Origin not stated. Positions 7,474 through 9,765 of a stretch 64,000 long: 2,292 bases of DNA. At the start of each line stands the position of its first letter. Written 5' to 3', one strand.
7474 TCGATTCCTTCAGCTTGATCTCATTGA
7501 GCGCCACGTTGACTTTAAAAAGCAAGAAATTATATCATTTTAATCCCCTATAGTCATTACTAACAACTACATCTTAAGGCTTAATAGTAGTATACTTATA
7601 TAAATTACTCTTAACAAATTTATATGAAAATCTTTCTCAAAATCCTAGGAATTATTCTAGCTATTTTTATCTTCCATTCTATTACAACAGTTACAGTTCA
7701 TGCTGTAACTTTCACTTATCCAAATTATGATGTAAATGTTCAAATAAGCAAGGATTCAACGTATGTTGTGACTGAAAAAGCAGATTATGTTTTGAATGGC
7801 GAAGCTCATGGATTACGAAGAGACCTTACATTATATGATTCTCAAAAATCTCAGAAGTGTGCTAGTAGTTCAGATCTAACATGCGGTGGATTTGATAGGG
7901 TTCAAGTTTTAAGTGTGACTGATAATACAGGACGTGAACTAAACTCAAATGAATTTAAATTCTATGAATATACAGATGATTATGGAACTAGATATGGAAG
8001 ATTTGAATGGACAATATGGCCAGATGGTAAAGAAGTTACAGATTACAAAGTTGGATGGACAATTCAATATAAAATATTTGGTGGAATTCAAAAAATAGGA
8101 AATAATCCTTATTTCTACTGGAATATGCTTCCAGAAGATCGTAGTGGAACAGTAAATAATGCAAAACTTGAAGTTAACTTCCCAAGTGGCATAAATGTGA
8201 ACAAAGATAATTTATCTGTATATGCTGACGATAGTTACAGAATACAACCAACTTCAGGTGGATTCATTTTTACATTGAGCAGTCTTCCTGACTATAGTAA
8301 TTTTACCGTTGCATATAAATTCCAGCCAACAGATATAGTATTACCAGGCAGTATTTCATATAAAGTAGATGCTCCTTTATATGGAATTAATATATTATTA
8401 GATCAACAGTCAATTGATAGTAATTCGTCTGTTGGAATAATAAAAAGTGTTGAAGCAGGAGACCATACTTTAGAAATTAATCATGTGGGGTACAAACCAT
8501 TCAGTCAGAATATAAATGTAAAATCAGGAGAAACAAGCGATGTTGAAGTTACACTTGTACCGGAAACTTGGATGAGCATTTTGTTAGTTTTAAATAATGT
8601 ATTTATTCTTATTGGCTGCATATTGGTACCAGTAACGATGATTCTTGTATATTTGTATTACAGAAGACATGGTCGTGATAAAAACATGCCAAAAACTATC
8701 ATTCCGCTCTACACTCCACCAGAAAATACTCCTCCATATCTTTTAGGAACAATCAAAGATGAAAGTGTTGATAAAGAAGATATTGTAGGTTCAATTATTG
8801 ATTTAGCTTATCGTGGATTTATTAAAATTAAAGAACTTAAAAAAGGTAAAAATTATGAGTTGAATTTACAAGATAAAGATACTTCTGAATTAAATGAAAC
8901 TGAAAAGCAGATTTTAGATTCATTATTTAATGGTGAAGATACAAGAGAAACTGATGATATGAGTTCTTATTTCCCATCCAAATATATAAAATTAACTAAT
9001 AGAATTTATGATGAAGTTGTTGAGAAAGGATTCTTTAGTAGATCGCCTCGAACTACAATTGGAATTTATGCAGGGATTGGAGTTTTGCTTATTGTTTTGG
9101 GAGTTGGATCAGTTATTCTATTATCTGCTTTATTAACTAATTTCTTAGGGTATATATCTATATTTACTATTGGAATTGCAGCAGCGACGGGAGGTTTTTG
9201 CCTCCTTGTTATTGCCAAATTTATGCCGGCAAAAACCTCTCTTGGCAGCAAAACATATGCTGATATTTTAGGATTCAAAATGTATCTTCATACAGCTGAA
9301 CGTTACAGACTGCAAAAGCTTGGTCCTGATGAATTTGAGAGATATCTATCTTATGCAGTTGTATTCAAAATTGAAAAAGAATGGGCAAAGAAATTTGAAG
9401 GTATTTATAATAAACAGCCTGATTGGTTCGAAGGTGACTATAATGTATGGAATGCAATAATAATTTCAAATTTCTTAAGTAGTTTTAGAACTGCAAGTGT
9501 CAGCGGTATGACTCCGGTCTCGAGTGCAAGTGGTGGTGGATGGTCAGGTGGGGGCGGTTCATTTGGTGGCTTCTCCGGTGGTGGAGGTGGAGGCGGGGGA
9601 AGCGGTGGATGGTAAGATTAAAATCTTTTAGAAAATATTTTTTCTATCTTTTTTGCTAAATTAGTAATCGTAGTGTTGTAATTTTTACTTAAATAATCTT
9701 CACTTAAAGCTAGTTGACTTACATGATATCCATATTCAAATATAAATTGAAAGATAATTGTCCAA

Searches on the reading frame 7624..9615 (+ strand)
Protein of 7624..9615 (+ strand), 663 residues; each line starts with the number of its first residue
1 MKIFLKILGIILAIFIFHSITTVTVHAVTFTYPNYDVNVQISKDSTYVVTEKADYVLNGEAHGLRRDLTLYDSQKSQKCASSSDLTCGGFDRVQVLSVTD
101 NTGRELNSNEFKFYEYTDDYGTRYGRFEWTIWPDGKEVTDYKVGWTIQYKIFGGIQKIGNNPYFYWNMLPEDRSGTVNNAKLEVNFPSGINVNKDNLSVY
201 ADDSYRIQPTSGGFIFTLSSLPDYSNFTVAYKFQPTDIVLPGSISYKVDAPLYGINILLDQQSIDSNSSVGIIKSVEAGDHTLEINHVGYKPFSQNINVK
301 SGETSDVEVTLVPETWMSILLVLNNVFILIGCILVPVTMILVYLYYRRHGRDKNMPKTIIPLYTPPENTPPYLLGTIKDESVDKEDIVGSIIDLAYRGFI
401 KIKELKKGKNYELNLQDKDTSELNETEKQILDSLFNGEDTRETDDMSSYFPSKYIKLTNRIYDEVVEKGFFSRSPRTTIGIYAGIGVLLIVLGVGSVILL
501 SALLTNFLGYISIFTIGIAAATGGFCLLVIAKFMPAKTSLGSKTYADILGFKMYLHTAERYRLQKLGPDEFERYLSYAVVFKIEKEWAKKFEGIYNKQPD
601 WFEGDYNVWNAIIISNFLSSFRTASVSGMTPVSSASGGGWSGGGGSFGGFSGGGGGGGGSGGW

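Call 32: search_protein_families(library=pfam, proteins=[window:7624-9615:+], max_evalue=0.001)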
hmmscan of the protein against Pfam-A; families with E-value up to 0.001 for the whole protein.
window:7624-9615:+ (663 aa): 5 families
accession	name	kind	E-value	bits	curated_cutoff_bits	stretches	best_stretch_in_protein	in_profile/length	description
PF20990.2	DUF2207_C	-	2.6e-37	129.3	33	1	362-591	3-247/247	Predicted membrane protein (DUF2207) C-terminal domain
PF09972.14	DUF2207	-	1.5e-14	55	24.4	1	33-231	3-170/172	Predicted membrane protein (DUF2207) N-terminal domain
PF13715.12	CarbopepD_reg_2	-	1.3e-05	25.6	32.2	1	272-315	37-80/88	CarboxypepD_reg-like domain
PF08308.17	PEGA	-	8.6e-05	22.8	20.8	1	275-314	31-70/71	PEGA domain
PF13620.12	CarboxypepD_reg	-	0.00028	21.6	32.3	1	273-311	42-81/82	Carboxypeptidase regulatory-like domain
